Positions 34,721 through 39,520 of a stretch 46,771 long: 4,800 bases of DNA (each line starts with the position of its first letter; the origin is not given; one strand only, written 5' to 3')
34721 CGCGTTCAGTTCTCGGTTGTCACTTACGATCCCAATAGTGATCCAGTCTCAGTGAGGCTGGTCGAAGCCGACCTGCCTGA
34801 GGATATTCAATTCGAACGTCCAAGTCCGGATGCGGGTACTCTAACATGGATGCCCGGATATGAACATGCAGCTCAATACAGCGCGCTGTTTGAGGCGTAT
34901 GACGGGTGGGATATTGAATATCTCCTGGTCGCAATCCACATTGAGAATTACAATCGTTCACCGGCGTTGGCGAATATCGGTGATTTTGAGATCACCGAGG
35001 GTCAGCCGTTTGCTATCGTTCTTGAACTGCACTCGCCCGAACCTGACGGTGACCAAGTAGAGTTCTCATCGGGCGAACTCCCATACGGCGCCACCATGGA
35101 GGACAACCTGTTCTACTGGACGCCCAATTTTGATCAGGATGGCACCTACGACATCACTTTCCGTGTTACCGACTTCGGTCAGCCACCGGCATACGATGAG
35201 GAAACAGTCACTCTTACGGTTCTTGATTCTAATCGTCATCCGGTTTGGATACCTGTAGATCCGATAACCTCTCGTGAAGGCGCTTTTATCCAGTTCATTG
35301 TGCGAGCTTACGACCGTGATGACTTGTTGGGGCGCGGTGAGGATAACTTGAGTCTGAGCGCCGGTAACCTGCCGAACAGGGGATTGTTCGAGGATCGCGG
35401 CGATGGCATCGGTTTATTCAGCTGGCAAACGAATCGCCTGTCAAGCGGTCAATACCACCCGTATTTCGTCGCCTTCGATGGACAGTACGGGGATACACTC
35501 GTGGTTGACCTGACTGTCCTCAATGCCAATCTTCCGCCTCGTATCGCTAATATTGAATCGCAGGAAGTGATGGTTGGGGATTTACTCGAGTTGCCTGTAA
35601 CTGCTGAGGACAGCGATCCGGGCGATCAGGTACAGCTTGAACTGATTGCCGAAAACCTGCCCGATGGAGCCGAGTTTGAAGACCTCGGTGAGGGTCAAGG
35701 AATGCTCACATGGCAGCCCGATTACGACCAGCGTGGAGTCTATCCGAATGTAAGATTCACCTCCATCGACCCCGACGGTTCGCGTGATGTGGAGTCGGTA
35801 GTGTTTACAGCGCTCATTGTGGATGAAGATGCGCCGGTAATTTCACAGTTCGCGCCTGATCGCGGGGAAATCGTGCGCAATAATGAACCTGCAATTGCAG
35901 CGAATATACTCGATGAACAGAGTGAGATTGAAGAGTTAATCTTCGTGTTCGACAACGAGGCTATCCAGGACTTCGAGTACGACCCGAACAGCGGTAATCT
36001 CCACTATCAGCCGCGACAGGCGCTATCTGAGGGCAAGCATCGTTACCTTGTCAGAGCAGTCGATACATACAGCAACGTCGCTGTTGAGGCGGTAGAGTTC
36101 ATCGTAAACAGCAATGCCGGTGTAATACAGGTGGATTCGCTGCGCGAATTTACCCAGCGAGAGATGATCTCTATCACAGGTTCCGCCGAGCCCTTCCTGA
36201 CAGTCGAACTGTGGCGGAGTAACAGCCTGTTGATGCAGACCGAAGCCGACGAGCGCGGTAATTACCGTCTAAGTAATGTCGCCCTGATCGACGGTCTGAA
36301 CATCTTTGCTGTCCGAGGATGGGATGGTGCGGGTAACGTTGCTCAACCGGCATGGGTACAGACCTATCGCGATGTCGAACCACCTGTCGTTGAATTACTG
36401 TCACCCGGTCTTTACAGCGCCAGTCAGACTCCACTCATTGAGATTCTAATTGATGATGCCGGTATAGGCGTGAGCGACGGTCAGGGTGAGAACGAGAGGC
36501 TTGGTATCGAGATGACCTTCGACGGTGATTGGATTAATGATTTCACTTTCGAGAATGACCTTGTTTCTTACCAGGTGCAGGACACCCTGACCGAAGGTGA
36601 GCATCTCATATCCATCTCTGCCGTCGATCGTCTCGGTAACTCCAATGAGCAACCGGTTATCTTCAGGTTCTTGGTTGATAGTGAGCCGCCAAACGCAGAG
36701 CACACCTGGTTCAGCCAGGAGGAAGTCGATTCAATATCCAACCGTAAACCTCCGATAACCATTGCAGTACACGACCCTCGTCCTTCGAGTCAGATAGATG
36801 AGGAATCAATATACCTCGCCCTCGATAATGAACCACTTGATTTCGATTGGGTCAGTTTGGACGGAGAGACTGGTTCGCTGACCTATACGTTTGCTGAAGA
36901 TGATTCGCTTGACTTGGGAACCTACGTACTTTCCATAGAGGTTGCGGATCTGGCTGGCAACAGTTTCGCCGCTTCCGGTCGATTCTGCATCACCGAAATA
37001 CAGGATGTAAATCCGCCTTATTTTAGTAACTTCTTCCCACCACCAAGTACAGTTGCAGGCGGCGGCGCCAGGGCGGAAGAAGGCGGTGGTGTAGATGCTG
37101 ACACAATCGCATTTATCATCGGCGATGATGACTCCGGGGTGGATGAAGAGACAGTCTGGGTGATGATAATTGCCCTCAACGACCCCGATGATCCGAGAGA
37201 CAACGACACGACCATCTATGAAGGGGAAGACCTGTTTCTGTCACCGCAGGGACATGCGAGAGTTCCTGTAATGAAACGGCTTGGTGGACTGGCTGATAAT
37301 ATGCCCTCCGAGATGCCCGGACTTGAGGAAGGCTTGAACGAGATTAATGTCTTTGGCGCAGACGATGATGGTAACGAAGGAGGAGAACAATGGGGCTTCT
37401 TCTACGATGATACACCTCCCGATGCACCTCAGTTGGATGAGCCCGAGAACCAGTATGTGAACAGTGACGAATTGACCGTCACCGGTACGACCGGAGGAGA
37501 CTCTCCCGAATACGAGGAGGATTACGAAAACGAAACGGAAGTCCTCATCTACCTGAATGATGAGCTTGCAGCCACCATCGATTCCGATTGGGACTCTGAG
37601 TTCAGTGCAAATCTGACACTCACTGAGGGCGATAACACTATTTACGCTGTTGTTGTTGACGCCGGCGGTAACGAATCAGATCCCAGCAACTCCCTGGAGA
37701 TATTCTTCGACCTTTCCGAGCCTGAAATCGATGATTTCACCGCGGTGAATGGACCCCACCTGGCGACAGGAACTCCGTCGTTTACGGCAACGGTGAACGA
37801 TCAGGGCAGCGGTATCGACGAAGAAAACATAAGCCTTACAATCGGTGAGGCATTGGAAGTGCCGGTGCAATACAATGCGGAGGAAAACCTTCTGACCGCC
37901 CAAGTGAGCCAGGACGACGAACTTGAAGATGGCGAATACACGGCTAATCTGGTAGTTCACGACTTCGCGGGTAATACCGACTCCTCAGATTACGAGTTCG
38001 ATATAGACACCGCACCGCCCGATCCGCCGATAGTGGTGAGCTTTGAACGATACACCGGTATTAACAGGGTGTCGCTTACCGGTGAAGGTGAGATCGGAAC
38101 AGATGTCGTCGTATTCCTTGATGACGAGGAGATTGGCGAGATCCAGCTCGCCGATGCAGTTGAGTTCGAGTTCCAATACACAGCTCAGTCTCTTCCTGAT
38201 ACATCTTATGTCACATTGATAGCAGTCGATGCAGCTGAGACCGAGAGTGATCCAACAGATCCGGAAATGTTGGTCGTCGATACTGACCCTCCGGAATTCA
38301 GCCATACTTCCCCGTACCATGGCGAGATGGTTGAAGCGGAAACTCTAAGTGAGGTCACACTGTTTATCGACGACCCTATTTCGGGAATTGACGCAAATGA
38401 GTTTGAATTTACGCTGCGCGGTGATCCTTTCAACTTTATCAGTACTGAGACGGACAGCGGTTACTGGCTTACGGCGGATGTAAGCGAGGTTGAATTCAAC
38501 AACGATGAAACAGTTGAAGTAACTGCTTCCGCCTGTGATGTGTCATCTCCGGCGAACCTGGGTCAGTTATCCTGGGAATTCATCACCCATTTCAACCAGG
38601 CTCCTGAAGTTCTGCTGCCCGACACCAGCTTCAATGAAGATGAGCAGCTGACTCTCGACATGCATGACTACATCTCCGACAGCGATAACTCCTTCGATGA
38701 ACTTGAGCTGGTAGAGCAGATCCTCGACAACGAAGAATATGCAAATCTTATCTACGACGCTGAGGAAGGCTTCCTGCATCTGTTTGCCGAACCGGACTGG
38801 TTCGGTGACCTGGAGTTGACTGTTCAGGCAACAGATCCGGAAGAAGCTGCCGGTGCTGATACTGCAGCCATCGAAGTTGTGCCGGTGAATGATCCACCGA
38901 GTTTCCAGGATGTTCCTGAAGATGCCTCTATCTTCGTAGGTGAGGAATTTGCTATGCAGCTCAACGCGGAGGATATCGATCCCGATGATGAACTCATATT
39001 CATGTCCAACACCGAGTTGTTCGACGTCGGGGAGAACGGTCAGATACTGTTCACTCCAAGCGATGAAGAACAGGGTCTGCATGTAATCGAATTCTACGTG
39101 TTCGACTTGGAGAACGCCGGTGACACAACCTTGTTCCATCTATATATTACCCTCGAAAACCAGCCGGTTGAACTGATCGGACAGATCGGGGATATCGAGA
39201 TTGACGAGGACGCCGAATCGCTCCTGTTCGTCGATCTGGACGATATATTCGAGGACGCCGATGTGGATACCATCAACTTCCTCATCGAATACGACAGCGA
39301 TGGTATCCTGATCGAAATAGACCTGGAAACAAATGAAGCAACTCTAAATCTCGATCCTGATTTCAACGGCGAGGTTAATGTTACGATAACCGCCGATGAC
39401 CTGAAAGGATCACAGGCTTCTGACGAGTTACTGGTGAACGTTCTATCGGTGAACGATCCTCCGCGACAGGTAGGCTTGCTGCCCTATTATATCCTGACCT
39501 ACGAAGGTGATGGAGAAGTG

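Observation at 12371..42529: One uninterrupted 30,159-nt ORF encoding a 10,052-aa T9SS-sorted mosaic protein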

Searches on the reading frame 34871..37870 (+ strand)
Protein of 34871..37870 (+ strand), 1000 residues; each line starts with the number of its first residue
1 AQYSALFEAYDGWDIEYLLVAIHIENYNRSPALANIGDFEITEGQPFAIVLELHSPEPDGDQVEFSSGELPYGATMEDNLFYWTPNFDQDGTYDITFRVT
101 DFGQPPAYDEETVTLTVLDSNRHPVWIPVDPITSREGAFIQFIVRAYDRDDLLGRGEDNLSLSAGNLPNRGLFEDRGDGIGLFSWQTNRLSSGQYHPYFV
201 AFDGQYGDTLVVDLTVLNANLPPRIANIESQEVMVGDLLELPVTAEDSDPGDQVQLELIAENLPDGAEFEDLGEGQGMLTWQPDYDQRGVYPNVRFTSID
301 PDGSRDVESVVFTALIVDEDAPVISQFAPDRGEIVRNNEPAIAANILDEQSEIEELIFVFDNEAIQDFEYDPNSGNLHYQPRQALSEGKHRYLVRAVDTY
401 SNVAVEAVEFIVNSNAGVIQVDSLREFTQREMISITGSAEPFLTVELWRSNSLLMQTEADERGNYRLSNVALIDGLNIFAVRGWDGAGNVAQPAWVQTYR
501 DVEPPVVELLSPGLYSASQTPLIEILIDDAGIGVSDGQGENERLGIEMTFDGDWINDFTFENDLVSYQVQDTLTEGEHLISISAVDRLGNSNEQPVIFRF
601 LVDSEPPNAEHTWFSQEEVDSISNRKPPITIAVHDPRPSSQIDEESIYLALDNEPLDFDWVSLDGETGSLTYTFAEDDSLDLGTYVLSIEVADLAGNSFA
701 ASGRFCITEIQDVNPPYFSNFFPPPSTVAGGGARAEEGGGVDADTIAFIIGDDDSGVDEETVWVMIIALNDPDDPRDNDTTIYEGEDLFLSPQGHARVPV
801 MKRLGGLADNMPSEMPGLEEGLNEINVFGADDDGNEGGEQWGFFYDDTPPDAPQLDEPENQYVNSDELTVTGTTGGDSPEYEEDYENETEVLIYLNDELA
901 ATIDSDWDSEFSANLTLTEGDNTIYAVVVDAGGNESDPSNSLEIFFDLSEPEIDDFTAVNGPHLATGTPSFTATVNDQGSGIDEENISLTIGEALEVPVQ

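Call 6: search_protein_families(library=pfam, proteins=[window:34871-37870:+], max_evalue=0.01)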
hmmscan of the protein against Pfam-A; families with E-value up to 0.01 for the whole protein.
window:34871-37870:+ (1000 aa): 8 families
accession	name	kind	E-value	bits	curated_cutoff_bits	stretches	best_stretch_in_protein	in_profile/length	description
PF19077.6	Big_13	-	1.9e-24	86.5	27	1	412-494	11-94/102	Bacterial Ig-like domain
PF05345.18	He_PIG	-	5.8e-17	62.4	24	1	31-117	2-95/96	Putative Ig domain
PF17963.7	Big_9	-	6.2e-12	46.7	23.6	1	28-115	1-88/89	Bacterial Ig domain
PF09136.16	Glucodextran_B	-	5.8e-08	33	27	0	856-939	6-76/83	Glucodextranase, domain B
PF17936.7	Big_6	-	1.2e-06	29.1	27.6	0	434-497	16-80/83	Bacterial Ig domain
PF13750.12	Big_3_3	-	7.7e-05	22.8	27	0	571-705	10-144/157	Bacterial Ig-like domain (group 3)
PF07495.19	Y_Y_Y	-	0.0023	18.2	26.6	0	654-697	15-52/65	Y_Y_Y domain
PF18957.6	RibLong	-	0.0065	17.7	27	0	358-396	38-76/93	Long Rib domain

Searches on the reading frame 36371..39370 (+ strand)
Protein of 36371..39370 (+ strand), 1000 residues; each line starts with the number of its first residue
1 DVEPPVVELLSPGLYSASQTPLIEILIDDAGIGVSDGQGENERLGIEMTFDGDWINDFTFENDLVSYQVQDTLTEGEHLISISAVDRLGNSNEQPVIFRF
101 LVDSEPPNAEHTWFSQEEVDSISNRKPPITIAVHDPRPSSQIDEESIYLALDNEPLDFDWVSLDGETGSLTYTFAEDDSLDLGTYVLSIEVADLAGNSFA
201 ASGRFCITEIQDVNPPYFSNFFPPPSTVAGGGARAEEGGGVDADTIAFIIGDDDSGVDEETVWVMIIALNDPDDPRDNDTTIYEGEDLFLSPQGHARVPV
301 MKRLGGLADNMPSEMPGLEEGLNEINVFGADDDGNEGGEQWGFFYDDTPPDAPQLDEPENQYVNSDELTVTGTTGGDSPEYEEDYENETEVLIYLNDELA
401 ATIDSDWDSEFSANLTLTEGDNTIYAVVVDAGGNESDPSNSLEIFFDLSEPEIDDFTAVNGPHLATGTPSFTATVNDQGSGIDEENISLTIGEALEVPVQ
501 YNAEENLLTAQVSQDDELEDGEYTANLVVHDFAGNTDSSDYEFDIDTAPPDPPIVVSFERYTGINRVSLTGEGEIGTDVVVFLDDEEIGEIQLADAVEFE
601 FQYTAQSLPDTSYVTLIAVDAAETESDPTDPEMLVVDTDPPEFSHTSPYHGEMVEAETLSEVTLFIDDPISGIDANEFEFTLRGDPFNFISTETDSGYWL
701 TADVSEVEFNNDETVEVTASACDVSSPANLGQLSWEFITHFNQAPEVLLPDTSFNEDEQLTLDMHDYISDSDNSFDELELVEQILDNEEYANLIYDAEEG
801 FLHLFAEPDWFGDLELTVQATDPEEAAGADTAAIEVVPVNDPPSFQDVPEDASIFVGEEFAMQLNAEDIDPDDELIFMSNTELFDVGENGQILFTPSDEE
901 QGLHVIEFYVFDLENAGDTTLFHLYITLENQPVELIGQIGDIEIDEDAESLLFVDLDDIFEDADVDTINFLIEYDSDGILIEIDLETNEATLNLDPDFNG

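Call 5: search_protein_families(library=pfam, proteins=[window:36371-39370:+], max_evalue=0.01)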
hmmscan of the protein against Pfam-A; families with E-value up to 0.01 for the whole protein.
window:36371-39370:+ (1000 aa): 6 families
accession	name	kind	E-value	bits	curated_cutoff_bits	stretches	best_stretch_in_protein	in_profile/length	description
PF19077.6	Big_13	-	4.6e-21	75.7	27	1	479-547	33-102/102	Bacterial Ig-like domain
PF17936.7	Big_6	-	1.3e-07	32.2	27.6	1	567-630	15-78/83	Bacterial Ig domain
PF09136.16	Glucodextran_B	-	2.7e-05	24.4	27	0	356-439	6-76/83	Glucodextranase, domain B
PF12245.14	Big_3_2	-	8.7e-05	23.1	23.3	0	477-546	42-121/122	Bacterial Ig-like domain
PF13750.12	Big_3_3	-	0.00025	21.2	27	0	71-205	10-144/157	Bacterial Ig-like domain (group 3)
PF17963.7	Big_9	-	0.0006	21.1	23.6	0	840-919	1-83/89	Bacterial Ig domain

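Call 8: search_protein_families(library=ncbifam, proteins=[window:36371-39370:+], max_evalue=0.01)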
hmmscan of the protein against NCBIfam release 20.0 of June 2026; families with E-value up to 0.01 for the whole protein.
window:36371-39370:+ (1000 aa): 7 families
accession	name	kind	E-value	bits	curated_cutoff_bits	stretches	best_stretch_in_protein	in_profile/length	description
NF012211.1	tand_rpt_95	domain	6.4e-11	42.1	90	1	754-847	2-95/98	tandem-95 repeat protein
NF033510.3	Ca_tandemer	repeat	4.6e-07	30.1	50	0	360-436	25-96/96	Ca2+-stabilized repeat-containing adhesin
NF047441.1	Lepto_OmpL47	equivalog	8.8e-06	25.6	250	0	74-109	295-329/336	multi-beta-barrel domain surface protein OmpL47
NF033707.1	T9SS_sortase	equivalog_domain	4.2e-05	21.4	420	0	22-99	903-987/1095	type IX secretion system sortase PorU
NF040520.1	Ig_like_BLP2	equivalog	5.8e-05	21.4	750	1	346-443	506-606/730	Ig-like repeat protein Blp2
NF045522.1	MXAN_2561_fam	equivalog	0.0016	18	150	0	339-443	158-255/304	MXAN_2561 family MXYO-CTERM-anchored protein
NF047446.1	barrel_OmpL47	domain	0.0023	18.3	40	0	74-96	41-64/68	OmpL47-type beta-barrel domain-containing protein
